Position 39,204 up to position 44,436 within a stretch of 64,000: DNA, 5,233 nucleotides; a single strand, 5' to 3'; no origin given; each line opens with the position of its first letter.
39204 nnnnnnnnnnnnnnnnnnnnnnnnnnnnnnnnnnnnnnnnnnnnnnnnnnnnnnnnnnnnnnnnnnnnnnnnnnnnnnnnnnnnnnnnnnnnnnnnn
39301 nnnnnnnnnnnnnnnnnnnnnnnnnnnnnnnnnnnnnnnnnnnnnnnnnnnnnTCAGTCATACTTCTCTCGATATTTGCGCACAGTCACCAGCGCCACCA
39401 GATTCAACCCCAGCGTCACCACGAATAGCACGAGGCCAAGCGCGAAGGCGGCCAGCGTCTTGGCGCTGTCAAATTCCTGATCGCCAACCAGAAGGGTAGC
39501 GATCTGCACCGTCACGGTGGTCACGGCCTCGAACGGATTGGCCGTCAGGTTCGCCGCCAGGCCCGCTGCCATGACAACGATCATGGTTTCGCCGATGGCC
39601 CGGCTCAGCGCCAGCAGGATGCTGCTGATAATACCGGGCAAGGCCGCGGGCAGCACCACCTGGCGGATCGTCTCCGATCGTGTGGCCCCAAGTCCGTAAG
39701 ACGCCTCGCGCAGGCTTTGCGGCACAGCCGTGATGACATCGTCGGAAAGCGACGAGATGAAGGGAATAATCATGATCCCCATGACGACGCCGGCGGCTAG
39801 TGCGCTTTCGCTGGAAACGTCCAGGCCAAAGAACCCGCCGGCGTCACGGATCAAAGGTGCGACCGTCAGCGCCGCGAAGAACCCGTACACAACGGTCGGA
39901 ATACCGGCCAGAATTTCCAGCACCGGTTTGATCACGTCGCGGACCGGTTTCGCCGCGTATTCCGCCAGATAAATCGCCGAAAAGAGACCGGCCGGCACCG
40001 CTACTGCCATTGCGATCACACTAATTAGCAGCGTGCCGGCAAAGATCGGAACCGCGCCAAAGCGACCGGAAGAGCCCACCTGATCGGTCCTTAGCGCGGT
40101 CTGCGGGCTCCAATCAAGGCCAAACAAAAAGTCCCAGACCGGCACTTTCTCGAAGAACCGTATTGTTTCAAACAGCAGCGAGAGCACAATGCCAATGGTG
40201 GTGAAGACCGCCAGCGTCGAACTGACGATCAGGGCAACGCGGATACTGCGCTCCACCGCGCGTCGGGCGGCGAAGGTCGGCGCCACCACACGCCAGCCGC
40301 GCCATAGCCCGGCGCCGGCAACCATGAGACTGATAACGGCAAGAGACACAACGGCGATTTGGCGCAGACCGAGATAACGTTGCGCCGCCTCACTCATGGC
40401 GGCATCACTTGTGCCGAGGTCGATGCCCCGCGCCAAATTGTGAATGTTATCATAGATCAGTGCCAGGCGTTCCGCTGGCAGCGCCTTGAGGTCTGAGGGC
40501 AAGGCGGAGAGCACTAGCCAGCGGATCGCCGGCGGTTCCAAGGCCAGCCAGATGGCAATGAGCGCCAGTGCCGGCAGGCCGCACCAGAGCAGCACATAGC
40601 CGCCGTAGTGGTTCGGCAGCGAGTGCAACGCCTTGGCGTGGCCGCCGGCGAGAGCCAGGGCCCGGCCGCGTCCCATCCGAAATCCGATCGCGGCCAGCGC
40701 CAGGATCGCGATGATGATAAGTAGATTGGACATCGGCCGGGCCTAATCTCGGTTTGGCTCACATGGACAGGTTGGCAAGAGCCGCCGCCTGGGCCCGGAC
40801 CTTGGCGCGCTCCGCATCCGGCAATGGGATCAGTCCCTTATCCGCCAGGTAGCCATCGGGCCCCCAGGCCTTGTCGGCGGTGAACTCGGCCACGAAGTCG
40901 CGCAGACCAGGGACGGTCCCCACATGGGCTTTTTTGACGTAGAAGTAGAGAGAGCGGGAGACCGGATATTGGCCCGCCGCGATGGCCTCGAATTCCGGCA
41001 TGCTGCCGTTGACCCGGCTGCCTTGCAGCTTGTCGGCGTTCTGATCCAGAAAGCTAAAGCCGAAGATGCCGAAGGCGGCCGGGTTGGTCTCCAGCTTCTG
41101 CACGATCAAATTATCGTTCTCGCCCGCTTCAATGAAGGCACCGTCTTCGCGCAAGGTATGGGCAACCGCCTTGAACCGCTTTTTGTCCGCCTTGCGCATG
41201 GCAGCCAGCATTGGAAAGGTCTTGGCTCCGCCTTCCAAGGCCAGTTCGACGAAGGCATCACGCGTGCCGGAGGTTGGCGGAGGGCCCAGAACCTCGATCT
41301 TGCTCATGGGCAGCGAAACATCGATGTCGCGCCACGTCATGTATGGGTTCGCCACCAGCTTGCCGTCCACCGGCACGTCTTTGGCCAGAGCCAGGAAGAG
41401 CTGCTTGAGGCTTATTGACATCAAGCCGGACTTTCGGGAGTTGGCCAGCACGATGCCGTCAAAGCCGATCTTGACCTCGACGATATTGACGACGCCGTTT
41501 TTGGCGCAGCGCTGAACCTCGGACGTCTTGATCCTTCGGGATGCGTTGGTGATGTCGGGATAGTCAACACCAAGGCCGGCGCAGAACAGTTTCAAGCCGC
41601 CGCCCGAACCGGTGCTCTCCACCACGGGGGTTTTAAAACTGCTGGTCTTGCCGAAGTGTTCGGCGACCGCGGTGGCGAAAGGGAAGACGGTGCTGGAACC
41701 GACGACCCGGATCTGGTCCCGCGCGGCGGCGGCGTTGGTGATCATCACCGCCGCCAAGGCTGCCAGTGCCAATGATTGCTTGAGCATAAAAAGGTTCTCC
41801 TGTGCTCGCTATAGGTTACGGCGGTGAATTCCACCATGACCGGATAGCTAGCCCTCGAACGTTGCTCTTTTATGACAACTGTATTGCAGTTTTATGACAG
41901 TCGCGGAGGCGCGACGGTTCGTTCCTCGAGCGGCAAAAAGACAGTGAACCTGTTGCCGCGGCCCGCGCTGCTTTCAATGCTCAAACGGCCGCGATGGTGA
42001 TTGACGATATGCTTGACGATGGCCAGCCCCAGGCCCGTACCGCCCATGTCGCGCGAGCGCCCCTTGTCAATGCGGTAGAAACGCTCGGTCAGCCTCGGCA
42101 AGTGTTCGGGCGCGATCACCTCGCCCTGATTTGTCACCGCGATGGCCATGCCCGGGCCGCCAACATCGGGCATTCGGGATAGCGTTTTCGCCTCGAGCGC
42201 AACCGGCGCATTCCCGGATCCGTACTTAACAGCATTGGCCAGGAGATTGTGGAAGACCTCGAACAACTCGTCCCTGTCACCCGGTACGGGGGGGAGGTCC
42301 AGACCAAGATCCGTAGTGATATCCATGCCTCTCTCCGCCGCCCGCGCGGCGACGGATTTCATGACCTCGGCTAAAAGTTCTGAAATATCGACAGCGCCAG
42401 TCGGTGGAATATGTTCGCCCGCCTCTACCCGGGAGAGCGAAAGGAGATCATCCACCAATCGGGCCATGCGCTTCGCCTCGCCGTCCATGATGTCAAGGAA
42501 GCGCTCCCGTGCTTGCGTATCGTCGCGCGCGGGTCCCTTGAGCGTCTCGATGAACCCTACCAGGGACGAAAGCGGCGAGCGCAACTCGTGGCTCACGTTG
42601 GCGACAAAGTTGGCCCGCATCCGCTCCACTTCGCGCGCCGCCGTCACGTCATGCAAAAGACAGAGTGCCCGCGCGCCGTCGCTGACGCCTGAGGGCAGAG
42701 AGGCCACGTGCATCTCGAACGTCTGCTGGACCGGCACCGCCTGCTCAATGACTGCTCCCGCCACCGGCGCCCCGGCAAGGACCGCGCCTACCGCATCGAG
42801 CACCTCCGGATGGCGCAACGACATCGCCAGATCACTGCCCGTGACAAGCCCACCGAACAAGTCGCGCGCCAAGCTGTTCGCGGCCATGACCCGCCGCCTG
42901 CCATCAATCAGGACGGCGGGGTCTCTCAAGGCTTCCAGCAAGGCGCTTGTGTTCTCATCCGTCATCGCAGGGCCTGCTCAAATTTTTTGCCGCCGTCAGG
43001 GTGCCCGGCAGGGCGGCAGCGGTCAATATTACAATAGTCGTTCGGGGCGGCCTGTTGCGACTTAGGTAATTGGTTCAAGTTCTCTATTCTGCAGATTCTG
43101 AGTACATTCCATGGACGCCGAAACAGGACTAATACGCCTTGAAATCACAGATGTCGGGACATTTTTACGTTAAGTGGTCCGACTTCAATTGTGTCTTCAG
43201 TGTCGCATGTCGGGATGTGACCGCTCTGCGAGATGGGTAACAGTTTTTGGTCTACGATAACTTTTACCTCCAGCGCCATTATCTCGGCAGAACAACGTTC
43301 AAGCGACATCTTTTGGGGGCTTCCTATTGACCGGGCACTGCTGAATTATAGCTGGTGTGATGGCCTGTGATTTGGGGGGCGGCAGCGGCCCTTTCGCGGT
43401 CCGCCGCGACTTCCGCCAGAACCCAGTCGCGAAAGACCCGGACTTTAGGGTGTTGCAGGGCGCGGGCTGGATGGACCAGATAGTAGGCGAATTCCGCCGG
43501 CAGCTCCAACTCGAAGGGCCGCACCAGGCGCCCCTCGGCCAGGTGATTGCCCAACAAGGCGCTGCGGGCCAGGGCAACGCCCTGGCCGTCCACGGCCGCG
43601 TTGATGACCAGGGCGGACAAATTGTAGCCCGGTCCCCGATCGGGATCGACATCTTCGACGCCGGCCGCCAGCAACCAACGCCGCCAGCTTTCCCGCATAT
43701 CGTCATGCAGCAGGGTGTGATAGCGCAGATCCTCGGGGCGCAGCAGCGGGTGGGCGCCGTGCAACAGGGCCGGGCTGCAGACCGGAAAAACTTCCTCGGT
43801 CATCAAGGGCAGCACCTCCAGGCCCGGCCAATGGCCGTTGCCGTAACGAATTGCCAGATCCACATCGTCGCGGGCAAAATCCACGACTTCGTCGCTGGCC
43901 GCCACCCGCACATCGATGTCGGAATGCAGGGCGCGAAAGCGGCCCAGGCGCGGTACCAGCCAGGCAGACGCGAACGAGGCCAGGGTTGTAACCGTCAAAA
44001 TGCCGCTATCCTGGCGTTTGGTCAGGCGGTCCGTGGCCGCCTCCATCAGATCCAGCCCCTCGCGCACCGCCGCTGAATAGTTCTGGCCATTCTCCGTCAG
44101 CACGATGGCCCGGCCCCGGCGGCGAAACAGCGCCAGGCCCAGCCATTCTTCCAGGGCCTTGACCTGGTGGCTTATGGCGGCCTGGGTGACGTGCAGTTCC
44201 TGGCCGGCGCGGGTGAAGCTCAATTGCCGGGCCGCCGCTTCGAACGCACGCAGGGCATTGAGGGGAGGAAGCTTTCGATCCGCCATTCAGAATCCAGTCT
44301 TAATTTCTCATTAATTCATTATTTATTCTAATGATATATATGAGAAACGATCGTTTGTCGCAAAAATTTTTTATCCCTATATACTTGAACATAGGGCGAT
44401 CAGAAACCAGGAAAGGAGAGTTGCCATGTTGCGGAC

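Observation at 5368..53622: AT-rich MITE/REP-like dispersed element family with terminal inverted repeats and two hairpin modules (at least 8 copies in 64 kb)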

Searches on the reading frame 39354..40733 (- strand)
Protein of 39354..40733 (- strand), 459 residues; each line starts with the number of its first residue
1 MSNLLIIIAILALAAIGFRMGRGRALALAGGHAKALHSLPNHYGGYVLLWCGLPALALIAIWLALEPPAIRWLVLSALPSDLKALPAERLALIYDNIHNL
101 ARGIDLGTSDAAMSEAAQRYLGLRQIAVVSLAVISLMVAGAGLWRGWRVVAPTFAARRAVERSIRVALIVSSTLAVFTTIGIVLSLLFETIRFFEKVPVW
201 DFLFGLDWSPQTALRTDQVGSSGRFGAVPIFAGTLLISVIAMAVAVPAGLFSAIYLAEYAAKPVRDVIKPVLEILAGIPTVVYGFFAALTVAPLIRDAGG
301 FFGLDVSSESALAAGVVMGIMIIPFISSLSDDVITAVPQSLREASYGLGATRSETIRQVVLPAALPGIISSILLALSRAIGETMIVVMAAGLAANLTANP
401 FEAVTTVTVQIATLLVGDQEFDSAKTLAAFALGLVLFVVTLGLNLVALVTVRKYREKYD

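Call 66: search_protein_families(library=pfam, max_evalue=0.00001, proteins=[window:39354-40733:-])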
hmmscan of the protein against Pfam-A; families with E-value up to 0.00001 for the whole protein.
window:39354-40733:- (459 aa): 2 families
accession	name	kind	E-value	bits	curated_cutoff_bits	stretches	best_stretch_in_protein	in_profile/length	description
PF12501.13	DUF3708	-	3.2e-32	111.9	24.1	1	7-177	1-165/166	Phosphate ATP-binding cassette transporter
PF00528.27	BPD_transp_1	-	4.1e-17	62.9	26.4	1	246-450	2-178/184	Binding-protein-dependent transport system inner membrane component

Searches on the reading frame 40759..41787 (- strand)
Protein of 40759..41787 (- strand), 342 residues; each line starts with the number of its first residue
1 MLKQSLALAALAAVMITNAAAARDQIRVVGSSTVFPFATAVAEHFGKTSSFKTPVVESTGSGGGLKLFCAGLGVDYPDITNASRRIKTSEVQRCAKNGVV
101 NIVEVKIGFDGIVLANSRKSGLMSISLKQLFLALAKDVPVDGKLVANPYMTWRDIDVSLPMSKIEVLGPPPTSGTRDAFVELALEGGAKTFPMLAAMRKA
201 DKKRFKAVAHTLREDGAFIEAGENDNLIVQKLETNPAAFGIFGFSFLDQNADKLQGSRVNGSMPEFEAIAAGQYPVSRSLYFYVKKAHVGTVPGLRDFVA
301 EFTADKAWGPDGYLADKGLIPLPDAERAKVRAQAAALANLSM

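Call 66: search_protein_families(library=pfam, max_evalue=0.00001, proteins=[window:40759-41787:-])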
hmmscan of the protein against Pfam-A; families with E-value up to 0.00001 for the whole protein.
window:40759-41787:- (342 aa): 1 family
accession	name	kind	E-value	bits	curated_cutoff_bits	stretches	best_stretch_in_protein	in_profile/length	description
PF12849.12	PBP_like_2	-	3.4e-41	142.2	27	1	19-305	5-266/267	PBP superfamily domain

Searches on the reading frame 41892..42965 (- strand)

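Call 41: search_protein_families(library=pfam, proteins=[window:41892-42965:-])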
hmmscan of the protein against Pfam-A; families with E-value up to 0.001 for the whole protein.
window:41892-42965:- (357 aa): 2 families
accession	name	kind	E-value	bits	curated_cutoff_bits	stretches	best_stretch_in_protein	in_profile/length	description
PF02518.31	HATPase_c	-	1.4e-24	87.1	26.4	1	229-347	1-110/111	Histidine kinase-, DNA gyrase B-, and HSP90-like ATPase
PF00512.31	HisKA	-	1.4e-18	67.1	26.9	1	117-183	2-66/66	His Kinase A (phospho-acceptor) domain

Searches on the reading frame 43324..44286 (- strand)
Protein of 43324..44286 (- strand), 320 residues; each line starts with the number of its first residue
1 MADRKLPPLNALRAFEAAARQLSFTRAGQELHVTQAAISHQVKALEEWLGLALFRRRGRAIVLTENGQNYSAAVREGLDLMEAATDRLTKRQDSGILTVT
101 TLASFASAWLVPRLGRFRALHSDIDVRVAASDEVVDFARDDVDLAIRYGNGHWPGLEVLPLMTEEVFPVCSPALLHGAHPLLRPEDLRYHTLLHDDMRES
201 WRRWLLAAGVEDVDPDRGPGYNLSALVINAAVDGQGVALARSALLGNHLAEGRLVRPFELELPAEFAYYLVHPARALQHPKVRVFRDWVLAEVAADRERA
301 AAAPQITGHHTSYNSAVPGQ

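Call 41: search_protein_families(library=pfam, proteins=[window:43324-44286:-])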
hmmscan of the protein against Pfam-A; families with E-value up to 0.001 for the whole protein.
window:43324-44286:- (320 aa): 2 families
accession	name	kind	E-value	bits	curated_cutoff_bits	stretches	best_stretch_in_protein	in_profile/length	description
PF03466.25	LysR_substrate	-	3.7e-39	134.7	28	1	91-292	2-207/209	LysR substrate binding domain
PF00126.33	HTH_1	-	1.5e-21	76.5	26.6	1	9-68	1-60/60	Bacterial regulatory helix-turn-helix protein, lysR family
